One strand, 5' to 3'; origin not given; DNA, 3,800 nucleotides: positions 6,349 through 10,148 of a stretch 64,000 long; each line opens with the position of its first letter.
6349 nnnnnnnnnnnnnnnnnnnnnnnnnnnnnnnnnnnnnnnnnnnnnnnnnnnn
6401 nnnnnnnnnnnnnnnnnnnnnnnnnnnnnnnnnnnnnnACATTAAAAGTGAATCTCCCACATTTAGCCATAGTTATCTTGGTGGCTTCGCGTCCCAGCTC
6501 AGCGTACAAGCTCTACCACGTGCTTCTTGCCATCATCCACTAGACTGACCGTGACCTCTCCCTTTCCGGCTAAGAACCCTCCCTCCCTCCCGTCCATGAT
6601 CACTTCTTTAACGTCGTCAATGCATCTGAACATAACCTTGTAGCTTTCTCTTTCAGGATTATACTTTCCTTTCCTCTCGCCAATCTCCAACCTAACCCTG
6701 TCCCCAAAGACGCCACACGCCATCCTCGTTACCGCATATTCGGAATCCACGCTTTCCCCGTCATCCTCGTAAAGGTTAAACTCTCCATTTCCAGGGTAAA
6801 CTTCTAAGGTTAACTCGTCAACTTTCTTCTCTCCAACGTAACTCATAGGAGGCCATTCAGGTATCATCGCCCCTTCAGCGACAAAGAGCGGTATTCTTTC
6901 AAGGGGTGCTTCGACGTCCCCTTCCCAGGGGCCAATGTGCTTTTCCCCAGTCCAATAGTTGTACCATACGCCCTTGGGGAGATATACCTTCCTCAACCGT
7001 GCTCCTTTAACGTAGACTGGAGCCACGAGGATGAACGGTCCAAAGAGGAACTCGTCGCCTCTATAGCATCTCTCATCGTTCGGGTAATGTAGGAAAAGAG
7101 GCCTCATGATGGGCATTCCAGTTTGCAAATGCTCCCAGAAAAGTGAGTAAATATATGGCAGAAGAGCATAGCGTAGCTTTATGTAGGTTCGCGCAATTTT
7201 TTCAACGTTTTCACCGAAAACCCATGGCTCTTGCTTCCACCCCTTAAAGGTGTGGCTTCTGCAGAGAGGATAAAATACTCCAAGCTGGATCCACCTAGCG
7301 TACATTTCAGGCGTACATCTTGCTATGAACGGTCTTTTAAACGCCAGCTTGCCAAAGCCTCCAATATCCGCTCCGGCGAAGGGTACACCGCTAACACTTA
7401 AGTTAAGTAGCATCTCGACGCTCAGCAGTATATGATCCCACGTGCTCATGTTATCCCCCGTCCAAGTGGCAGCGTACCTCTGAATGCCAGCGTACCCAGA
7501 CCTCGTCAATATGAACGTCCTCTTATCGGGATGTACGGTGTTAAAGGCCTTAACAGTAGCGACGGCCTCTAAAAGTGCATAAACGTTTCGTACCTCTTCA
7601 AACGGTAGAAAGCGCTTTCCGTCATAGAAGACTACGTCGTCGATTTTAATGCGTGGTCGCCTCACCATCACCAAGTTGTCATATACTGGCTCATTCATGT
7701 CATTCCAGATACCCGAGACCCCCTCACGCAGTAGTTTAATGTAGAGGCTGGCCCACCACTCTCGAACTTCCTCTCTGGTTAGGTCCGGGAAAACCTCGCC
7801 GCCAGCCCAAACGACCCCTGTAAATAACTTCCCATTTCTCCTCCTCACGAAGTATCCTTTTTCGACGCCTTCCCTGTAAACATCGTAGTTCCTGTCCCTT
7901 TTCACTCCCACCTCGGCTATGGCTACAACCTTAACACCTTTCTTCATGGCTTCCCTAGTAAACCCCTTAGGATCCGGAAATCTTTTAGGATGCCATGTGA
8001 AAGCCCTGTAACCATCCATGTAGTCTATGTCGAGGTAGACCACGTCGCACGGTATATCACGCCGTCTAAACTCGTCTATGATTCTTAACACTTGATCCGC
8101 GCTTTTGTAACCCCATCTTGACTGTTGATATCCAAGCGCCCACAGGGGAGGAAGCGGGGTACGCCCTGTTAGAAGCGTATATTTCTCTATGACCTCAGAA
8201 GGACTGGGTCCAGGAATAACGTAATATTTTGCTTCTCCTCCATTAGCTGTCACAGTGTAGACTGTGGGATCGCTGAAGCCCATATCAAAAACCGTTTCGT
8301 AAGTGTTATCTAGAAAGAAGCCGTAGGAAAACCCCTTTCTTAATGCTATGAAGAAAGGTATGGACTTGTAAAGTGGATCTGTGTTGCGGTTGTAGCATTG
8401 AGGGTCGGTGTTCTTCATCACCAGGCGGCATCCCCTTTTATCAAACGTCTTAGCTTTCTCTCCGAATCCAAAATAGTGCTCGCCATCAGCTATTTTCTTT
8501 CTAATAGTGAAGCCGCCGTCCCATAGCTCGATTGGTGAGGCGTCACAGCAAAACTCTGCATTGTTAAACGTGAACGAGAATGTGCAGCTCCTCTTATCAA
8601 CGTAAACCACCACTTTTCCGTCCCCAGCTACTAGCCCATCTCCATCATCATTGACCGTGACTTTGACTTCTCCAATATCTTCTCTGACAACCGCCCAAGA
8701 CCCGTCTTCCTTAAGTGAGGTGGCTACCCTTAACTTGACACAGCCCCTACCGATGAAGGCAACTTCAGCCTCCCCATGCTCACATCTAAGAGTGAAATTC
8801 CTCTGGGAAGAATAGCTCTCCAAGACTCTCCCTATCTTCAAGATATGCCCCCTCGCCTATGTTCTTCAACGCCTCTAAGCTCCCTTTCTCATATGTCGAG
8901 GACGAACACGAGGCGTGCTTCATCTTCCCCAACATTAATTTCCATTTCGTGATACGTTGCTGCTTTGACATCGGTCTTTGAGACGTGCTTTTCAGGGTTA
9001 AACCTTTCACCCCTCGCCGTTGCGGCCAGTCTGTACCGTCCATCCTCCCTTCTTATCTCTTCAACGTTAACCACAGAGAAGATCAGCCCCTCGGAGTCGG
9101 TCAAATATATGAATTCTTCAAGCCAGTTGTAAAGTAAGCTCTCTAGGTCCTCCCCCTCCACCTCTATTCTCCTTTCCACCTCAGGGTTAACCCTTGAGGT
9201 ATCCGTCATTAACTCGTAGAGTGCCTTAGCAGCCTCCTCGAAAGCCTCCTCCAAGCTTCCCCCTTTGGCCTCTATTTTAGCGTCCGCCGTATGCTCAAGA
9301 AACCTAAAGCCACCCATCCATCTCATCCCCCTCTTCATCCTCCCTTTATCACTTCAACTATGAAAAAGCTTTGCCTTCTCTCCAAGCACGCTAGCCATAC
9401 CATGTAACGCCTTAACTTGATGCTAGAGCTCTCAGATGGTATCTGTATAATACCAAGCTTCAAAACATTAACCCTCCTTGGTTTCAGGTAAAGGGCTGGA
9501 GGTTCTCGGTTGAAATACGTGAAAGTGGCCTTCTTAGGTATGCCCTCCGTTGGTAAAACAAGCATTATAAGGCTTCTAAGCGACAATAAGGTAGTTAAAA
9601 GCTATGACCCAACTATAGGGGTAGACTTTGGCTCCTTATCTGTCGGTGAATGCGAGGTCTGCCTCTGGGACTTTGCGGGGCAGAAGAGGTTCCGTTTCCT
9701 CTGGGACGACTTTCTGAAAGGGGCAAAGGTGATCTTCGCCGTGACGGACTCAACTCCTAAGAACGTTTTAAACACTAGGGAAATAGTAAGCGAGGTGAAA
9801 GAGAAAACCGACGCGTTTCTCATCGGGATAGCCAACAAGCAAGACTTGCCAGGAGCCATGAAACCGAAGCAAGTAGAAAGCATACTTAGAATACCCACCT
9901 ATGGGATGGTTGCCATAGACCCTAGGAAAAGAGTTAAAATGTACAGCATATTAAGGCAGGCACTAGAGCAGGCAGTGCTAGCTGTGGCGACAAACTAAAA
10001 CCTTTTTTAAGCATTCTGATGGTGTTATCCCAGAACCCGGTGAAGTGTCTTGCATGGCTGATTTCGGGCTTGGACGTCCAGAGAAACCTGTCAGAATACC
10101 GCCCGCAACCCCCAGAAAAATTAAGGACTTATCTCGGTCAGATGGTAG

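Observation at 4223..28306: Every tRNA in the window is multi-intronic: 16 introns in 6 genes in a probable Asgard archaeon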

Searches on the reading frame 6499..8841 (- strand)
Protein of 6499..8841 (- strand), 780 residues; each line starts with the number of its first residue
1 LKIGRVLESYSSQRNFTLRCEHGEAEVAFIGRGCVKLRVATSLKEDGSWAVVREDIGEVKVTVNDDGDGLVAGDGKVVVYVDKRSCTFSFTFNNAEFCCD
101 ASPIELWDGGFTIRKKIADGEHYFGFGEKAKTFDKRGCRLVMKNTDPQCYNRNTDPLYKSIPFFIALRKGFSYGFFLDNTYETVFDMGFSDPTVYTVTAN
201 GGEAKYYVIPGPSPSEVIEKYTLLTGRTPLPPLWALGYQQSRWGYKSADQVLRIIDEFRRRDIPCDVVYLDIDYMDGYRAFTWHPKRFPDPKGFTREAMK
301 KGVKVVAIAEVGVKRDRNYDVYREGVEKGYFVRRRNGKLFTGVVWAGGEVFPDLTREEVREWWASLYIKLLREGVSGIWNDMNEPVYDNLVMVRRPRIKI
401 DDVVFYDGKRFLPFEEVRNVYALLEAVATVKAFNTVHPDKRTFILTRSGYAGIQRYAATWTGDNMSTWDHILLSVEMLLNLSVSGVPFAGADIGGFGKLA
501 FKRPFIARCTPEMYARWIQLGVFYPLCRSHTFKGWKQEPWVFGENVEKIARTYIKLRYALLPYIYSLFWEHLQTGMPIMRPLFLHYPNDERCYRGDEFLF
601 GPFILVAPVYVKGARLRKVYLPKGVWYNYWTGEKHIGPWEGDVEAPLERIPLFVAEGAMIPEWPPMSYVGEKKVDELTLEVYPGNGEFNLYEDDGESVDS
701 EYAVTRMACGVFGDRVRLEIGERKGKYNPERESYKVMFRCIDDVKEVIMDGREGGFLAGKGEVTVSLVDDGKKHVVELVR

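Call 10: search_protein_families(library=pfam, proteins=[window:6499-8841:-])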
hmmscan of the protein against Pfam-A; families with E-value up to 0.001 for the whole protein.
window:6499-8841:- (780 aa): 4 families
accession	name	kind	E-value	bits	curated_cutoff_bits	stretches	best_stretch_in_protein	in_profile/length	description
PF01055.32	Glyco_hydro_31_2nd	-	1.7e-117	392.8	23.5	1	228-567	1-328/328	Glycosyl hydrolases family 31 TIM-barrel domain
PF13802.12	Gal_mutarotas_2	-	1.2e-31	110.8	27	1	26-186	3-184/184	Glycosyl hydrolase 31 N-terminal galactose mutarotase-like domain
PF21365.3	Glyco_hydro_31_3rd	-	3e-26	92.1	24.4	1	575-660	1-87/87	Glycosyl hydrolase family 31 C-terminal domain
PF17137.9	DUF5110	-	4.1e-14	52.8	27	1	676-738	1-68/71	Domain of unknown function (DUF5110)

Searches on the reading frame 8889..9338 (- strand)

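Call 49: search_protein_families(library=pfam, proteins=[window:8889-9338:-])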
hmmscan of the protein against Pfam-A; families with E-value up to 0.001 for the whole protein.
window:8889-9338:- (149 aa): 1 family
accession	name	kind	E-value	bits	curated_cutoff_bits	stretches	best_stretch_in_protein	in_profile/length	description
PF01951.21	Archease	-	6e-49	166.3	25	1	11-149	1-136/136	Archease protein family (MTH1598/TM1083)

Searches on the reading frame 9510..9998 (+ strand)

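Call 49: search_protein_families(library=pfam, proteins=[window:9510-9998:+])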
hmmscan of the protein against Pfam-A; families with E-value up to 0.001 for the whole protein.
window:9510-9998:+ (162 aa): 5 families
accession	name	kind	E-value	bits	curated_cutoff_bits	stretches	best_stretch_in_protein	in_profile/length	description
PF00025.27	Arf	-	5.5e-20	72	22.3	1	2-130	13-144/174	ADP-ribosylation factor family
PF08477.19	Roc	-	6.2e-17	62.4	27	1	5-112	1-119/119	Ras of Complex, Roc, domain of DAPkinase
PF00071.28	Ras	-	1.6e-14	54.2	21.6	1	5-115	1-118/162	Ras family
PF01926.29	MMR_HSR1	-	4.4e-07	30.4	21.9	1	5-110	1-113/113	50S ribosome-binding GTPase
PF09439.16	SRPRB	-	5.5e-07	29.6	25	1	6-124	6-132/178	Signal recognition particle receptor beta subunit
